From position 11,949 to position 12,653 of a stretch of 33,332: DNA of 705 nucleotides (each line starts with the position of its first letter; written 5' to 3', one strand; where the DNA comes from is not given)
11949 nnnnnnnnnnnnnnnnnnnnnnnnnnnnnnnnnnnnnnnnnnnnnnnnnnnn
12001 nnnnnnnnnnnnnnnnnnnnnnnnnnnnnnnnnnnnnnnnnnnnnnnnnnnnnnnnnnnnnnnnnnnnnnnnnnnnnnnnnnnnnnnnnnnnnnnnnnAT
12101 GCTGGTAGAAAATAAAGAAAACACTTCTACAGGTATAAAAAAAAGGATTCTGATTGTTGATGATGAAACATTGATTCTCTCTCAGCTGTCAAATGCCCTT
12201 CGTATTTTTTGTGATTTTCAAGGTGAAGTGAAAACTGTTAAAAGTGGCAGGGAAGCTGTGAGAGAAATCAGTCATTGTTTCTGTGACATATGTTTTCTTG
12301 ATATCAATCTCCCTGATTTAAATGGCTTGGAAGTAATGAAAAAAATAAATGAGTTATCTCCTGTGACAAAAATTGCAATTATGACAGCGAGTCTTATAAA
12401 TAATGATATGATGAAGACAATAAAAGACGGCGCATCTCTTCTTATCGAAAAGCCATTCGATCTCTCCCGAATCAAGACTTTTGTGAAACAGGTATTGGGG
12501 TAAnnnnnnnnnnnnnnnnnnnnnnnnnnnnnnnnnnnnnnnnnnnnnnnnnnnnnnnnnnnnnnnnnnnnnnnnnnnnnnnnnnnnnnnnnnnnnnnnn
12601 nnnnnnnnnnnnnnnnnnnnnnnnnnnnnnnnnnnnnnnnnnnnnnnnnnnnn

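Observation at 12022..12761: Twin near-identical sigma54 promoters downstream of the sigma54 activator gene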

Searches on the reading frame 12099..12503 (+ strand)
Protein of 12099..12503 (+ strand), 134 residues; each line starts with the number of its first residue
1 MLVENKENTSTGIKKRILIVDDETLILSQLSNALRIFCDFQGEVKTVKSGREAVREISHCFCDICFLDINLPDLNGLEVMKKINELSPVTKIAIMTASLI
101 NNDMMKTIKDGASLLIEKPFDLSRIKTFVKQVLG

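Call 10: search_protein_families(library=pfam, proteins=[window:12099-12503:+])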
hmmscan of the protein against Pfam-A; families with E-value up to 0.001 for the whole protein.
window:12099-12503:+ (134 aa): 1 family
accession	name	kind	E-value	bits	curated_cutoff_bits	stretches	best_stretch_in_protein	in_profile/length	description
PF00072.30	Response_reg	-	6.1e-24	84.8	30.2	1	17-129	1-110/111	Response regulator receiver domain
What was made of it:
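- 12099..12503 (+): CheY-like single-domain response regulator, 134 aa from ATG 12099. Pfam Response_reg, E=6e-24 (call 10).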

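Call 18: find_homologous_proteins(query=window:12099-12503:+)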
Query window:12099-12503:+ (134 aa): 74 proteins with E <= 0.001 among 123 candidates.
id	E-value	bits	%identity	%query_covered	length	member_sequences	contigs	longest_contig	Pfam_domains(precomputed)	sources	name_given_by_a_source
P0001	5.3e-79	280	100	100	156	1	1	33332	PF00072.31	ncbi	-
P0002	7.1e-45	170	69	89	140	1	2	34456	PF00072.31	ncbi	-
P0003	1.2e-44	169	69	89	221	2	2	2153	PF00072.31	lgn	-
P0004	3.7e-44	168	70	89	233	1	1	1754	PF00072.31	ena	-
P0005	7.1e-44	167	68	89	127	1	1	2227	PF00072.31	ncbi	-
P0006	1.1e-43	166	70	89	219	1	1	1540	PF00072.31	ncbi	-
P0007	3.5e-43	164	66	86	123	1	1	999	PF00072.31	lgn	-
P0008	3.1e-41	158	65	93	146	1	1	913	PF00072.31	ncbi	-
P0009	1.8e-40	156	64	89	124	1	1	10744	PF00072.31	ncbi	-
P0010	2.0e-39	152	62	89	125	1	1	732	PF00072.31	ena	-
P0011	2.6e-39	152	62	89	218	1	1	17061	PF00072.31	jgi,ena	-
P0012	4.2e-39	151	61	89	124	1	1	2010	PF00072.31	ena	-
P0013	4.4e-39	151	62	89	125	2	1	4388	PF00072.31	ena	-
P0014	1.6e-38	149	61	89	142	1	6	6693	PF00072.31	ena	-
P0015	4.0e-38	148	61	89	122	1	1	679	PF00072.31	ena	-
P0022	1.1e-27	114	51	90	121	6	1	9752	PF00072.31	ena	-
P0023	1.2e-27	114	53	90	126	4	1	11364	PF00072.31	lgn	-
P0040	1.0e-19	89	49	84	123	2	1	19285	PF00072.31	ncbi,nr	ncbi:MAG TPA: response regulator [Dissulfurispiraceae bacterium]|nr:response regulator [Dissulfurisp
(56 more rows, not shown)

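Call 20: search_protein_families(library=ncbifam, proteins=[window:12099-12503:+])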
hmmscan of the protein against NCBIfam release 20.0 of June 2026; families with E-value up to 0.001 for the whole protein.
window:12099-12503:+ (134 aa): 94 families (the best 25 are shown)
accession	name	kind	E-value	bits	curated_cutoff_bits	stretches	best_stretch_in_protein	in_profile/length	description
NF008469.0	PRK11361.1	equivalog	8.3e-17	61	714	1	14-133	4-120/461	acetoacetate metabolism transcriptional regulator AtoC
TIGR01818.1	ntrC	equivalog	1.9e-14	53.3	558.6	1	17-132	1-113/463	nitrogen regulation protein NR(I)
NF001965.0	PRK00742.1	subfamily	2.1e-13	50.2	293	1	15-122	4-112/357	chemotaxis-specific protein-glutamate methyltransferase CheB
NF011896.0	PRK15369.1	equivalog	3.3e-13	49.7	242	1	14-113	3-101/211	two component system response regulator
NF041367.1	CheY_Halo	equivalog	5.1e-13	49.4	200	1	17-132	1-113/114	chemotaxis protein CheY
NF007935.0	PRK10651.1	equivalog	5.9e-13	48.5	250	1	14-118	6-109/216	two-component system response regulator NarL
TIGR02875.1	spore_0_A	equivalog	3.5e-12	46.1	200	1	15-132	3-121/262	sporulation transcription factor Spo0A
NF007969.0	PRK10693.1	equivalog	5.6e-12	45.3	329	1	13-133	6-124/337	two-component system response regulator RssB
TIGR02956.1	TMAO_torS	equivalog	6e-12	44.5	676.5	1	15-133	702-820/967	TMAO reductase system sensor histidine kinase/response regulator TorS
NF040689.1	MtrAB_MtrA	equivalog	6.6e-12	45.2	300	1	17-125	1-105/219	MtrAB system response regulator MtrA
NF041946.1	LuxO_transreg_Vib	equivalog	7.4e-12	44.8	800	1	43-133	22-112/463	quorum-sensing sigma-54 dependent transcriptional regulator LuxO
NF051850.1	RespRegRprY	equivalog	9.9e-12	44.8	370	1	16-132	6-119/234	response regulator transcription factor RprY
NF053854.1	RespRegPhoBBctds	equivalog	1.9e-11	43.8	270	1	17-133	1-115/225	two-component system response regulator PhoB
NF052313.1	T9SS_RR_PorX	equivalog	2.2e-11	43.2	300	1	16-133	2-116/513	T9SS response regulator signal transducer PorX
NF041733.1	resp_reg_CseB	equivalog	2.3e-11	43.5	350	1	16-132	2-114/228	two-component system response regulator CseB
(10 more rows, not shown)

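Call 21: find_encoding_contigs(protein=P0002, flank=6000, max_places=3)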
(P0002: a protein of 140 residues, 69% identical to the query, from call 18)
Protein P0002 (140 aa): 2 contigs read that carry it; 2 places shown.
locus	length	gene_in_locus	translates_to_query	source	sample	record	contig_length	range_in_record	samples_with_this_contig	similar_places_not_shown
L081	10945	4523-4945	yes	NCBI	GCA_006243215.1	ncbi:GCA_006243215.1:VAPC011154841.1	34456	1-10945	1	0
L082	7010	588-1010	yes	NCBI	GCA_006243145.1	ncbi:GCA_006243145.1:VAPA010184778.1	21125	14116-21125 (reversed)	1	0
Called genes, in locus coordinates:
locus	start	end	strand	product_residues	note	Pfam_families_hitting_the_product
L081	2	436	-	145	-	?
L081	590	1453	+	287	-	PF12974:Phosphonate-bd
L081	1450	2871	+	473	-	PF00672:HAMP, PF00512:HisKA, PF02518:HATPase_c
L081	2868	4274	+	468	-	PF00072:Response_reg, PF00158:Sigma54_activat, PF14532:Sigma54_activ_2, PF00004:AAA (weak), PF07724:AAA_2 (weak), PF07728:AAA_5 (weak), PF25601:AAA_lid_14, PF02954:HTH_8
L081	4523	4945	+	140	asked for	PF00072:Response_reg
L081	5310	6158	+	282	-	PF22113:Mtrc-MtrF_II-IV_dom (weak), PF09699:Paired_CXXCH_1 (weak)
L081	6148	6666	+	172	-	PF22113:Mtrc-MtrF_II-IV_dom (faint), PF09699:Paired_CXXCH_1 (weak)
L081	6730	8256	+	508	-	PF14522:Cytochrome_C7 (faint), PF22113:Mtrc-MtrF_II-IV_dom (faint), PF02085:Cytochrom_CIII (weak), PF14537:Cytochrom_c3_2 (weak)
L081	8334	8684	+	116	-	-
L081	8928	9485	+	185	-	PF03264:Cytochrom_NNT (weak)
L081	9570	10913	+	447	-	PF03264:Cytochrom_NNT, PF14522:Cytochrome_C7 (faint), PF22113:Mtrc-MtrF_II-IV_dom (faint), PF02085:Cytochrom_CIII, PF14537:Cytochrom_c3_2 (weak)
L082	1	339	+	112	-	?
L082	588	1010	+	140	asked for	PF00072:Response_reg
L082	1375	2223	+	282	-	PF22113:Mtrc-MtrF_II-IV_dom (weak), PF09699:Paired_CXXCH_1 (weak)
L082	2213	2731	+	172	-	PF22113:Mtrc-MtrF_II-IV_dom (faint), PF09699:Paired_CXXCH_1 (weak)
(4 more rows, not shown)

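Call 22: find_encoding_contigs(protein=P0009, flank=6000, max_places=3)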
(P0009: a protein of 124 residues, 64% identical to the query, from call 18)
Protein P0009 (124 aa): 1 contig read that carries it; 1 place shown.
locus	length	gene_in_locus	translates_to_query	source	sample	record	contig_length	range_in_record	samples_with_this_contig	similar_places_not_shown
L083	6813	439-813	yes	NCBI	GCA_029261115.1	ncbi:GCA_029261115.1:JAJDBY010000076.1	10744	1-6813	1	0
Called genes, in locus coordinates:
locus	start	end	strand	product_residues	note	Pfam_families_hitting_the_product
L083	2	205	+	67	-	?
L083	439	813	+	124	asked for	PF00072:Response_reg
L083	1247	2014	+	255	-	PF01145:Band_7, PF13421:Band_7_1 (faint)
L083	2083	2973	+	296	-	PF12797:Fer4_2 (weak), PF12838:Fer4_7 (weak), PF13187:Fer4_9, PF13247:Fer4_11, PF12797:Fer4_2, PF12837:Fer4_6, PF13237:Fer4_10, PF00037:Fer4, +8 more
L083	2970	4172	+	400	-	PF03916:NrfD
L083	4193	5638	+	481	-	PF14537:Cytochrom_c3_2 (faint), PF14522:Cytochrome_C7 (faint), PF02335:Cytochrom_C552 (faint), PF13435:Cytochrome_C554 (faint)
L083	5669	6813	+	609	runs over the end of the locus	PF14522:Cytochrome_C7 (faint), PF02085:Cytochrom_CIII (weak), PF14537:Cytochrom_c3_2 (weak)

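Call 23: find_encoding_contigs(protein=P0011, flank=6000, max_places=3)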
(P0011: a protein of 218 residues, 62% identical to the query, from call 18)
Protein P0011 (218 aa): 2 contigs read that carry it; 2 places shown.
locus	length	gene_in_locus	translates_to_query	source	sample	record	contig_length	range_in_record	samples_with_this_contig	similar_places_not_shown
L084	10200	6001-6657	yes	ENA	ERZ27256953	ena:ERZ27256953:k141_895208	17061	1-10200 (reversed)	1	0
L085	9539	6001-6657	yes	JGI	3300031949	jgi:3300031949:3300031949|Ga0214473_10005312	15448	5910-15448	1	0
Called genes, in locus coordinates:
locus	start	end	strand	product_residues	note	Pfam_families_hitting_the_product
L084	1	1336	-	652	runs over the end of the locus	-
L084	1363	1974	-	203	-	PF22113:Mtrc-MtrF_II-IV_dom (weak), PF14522:Cytochrome_C7 (faint), PF14537:Cytochrom_c3_2 (faint), PF09699:Paired_CXXCH_1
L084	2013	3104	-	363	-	PF01436:NHL (faint), PF17170:DUF5128 (weak), PF06739:SBBP (faint)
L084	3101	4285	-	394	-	PF14522:Cytochrome_C7 (faint), PF14537:Cytochrom_c3_2 (faint), PF09699:Paired_CXXCH_1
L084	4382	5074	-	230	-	PF09699:Paired_CXXCH_1 (faint)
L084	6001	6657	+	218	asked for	PF00072:Response_reg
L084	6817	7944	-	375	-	-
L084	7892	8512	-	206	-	PF05643:GNA1162-like (weak)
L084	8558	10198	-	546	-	?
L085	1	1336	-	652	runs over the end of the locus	-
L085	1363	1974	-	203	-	PF22113:Mtrc-MtrF_II-IV_dom (weak), PF14522:Cytochrome_C7 (faint), PF14537:Cytochrom_c3_2 (faint), PF09699:Paired_CXXCH_1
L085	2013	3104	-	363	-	PF01436:NHL (faint), PF17170:DUF5128 (weak), PF06739:SBBP (faint)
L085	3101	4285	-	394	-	PF14522:Cytochrome_C7 (faint), PF14537:Cytochrom_c3_2 (faint), PF09699:Paired_CXXCH_1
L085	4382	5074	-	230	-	PF09699:Paired_CXXCH_1 (faint)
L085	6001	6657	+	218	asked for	PF00072:Response_reg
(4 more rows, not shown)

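Call 24: find_encoding_contigs(protein=P0022, flank=6000, max_places=2)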
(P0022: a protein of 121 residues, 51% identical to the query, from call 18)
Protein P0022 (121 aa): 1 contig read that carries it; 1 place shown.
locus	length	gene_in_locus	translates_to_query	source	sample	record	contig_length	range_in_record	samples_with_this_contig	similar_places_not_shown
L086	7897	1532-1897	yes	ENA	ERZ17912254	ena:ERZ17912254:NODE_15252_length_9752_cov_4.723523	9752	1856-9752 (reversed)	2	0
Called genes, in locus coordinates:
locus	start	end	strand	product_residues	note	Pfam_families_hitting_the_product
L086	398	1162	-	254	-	-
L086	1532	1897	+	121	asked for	PF00072:Response_reg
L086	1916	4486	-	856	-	PF13432:TPR_16 (faint), PF00515:TPR_1 (faint), PF07719:TPR_2 (faint), PF13181:TPR_8 (faint), PF13414:TPR_11 (faint), PF13424:TPR_12 (faint), PF13428:TPR_14 (faint), PF13431:TPR_17 (faint), +1 more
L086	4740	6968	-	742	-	PF13428:TPR_14 (faint), PF07719:TPR_2 (faint), PF13374:TPR_10 (faint), PF13424:TPR_12 (weak), PF00515:TPR_1 (weak), PF13181:TPR_8 (weak)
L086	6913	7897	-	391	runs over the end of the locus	PF13439:Glyco_transf_4, PF00534:Glycos_transf_1, PF13692:Glyco_trans_1_4, PF13524:Glyco_trans_1_2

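Call 25: find_encoding_contigs(protein=P0023, flank=6000, max_places=2)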
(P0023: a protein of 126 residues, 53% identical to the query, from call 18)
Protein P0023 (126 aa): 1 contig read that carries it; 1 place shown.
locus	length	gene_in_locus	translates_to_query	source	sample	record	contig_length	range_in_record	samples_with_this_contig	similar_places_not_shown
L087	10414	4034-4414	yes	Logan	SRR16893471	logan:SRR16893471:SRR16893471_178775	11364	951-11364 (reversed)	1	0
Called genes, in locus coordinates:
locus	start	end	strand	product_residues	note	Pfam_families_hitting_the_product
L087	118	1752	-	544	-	PF12161:HsdM_N, PF02384:N6_Mtase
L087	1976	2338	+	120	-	-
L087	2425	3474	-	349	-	PF14522:Cytochrome_C7 (faint)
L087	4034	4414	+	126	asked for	PF00072:Response_reg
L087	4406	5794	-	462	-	PF00072:Response_reg, PF00158:Sigma54_activat, PF14532:Sigma54_activ_2, PF00004:AAA (weak), PF07728:AAA_5, PF25601:AAA_lid_14, PF02954:HTH_8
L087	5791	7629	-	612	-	PF00672:HAMP, PF00989:PAS, PF08448:PAS_4 (weak), PF13188:PAS_8, PF13426:PAS_9, PF00512:HisKA, PF02518:HATPase_c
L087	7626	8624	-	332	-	PF12974:Phosphonate-bd, PF09084:NMT1 (weak)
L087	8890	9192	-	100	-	PF01844:HNH, PF14279:HNH_5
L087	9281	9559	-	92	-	PF04368:DUF507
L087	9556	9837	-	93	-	PF04368:DUF507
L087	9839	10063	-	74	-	PF01084:Ribosomal_S18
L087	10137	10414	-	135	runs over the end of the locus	PF00436:SSB, PF01336:tRNA_anti-codon (faint), PF22657:SSB_1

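Call 26: find_encoding_contigs(protein=P0040, flank=6000, max_places=2)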
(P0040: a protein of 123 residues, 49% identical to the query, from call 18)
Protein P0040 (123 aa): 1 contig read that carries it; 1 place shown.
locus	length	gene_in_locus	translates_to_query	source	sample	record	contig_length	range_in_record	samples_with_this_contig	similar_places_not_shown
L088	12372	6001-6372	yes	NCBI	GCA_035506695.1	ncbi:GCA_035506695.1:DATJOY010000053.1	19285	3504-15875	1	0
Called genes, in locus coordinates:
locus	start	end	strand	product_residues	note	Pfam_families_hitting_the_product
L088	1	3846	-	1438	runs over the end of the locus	PF00310:GATase_2, PF04898:Glu_syn_central, PF01645:Glu_synthase, PF01493:GXGXG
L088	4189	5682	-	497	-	PF00702:Hydrolase, PF13419:HAD_2 (weak), PF03486:HI0933_like (faint), PF07992:Pyr_redox_2, PF13738:Pyr_redox_3 (faint)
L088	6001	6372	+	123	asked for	PF00072:Response_reg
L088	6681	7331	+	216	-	PF02085:Cytochrom_CIII (faint), PF14537:Cytochrom_c3_2 (faint), PF14522:Cytochrome_C7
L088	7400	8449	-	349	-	PF14522:Cytochrome_C7 (faint), PF22678:Cytochrom_c_NrfB-like (faint), PF09699:Paired_CXXCH_1, PF14537:Cytochrom_c3_2 (weak), PF09699:Paired_CXXCH_1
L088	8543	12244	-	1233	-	PF22113:Mtrc-MtrF_II-IV_dom (faint), PF14522:Cytochrome_C7 (faint), PF14537:Cytochrom_c3_2 (faint), PF00801:PKD (weak), PF18911:PKD_4 (weak), PF13620:CarboxypepD_reg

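Call 27: find_encoding_contigs(protein=P0014, flank=6000, max_places=3)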
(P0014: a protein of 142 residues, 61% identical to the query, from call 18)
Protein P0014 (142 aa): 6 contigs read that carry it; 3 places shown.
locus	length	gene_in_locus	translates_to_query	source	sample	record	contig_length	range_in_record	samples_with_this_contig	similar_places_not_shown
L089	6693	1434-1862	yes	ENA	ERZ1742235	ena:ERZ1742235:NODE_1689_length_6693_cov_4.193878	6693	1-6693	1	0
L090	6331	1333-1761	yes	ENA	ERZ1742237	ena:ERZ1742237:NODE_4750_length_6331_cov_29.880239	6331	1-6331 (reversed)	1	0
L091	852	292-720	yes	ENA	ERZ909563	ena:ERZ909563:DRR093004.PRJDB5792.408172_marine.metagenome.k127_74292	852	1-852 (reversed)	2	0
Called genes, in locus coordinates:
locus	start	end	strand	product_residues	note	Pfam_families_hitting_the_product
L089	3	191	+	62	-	?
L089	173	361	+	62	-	PF02416:TatA_B_E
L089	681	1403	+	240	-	PF02613:Nitrate_red_del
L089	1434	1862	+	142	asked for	PF00072:Response_reg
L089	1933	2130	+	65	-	PF02416:TatA_B_E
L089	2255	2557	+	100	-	-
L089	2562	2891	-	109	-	PF02694:UPF0060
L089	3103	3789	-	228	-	PF00535:Glycos_transf_2, PF10111:Glyco_tranf_2_2 (weak), PF13641:Glyco_tranf_2_3 (faint)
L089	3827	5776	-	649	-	PF00122:E1-E2_ATPase, PF00702:Hydrolase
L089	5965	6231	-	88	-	-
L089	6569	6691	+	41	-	?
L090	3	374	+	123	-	?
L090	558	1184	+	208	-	PF02613:Nitrate_red_del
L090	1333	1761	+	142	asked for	PF00072:Response_reg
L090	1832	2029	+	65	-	PF02416:TatA_B_E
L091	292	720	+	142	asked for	PF00072:Response_reg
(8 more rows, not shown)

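Call 37: find_encoding_contigs(protein=P0001, flank=500, max_places=2)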
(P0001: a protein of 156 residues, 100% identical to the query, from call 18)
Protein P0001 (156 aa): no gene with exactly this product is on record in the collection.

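Call 45: find_related_loci(query=A1, collection=metagenome_contigs, flank=3000)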
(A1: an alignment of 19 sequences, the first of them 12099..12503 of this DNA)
Query A1 (134 aa) in metagenome_contigs; peptide patterns used: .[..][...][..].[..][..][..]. (x = any residue, [..] = any of these).
600 stretches matched a pattern (row limit reached: there are more); 320 encode a relative of the query (tblastn E <= 1e-3); the best 80 are kept; 80 distinct loci.
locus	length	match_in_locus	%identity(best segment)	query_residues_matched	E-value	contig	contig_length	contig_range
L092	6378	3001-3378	66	9-134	5e-52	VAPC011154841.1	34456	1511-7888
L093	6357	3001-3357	55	15-133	2e-41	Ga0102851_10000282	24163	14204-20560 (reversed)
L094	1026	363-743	54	5-134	1e-41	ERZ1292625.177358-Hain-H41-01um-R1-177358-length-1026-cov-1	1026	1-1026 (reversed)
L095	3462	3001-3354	48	13-130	1e-36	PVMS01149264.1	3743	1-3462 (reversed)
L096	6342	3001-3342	47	16-129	5e-33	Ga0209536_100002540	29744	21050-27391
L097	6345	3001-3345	35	16-133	8e-18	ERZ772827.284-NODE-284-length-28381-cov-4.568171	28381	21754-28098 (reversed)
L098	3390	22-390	32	7-132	4e-17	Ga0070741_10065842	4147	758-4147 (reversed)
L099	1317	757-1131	30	3-129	4e-17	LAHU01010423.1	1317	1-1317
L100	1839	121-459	32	17-133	1e-16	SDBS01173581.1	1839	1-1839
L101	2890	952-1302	33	14-134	1e-16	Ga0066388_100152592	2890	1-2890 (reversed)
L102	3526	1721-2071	35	14-133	2e-16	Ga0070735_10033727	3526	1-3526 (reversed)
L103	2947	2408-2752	31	16-133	3e-16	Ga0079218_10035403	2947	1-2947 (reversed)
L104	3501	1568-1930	32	3-133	5e-16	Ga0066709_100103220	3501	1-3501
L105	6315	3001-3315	36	15-122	6e-16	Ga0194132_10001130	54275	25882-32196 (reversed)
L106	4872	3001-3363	31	3-133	2e-15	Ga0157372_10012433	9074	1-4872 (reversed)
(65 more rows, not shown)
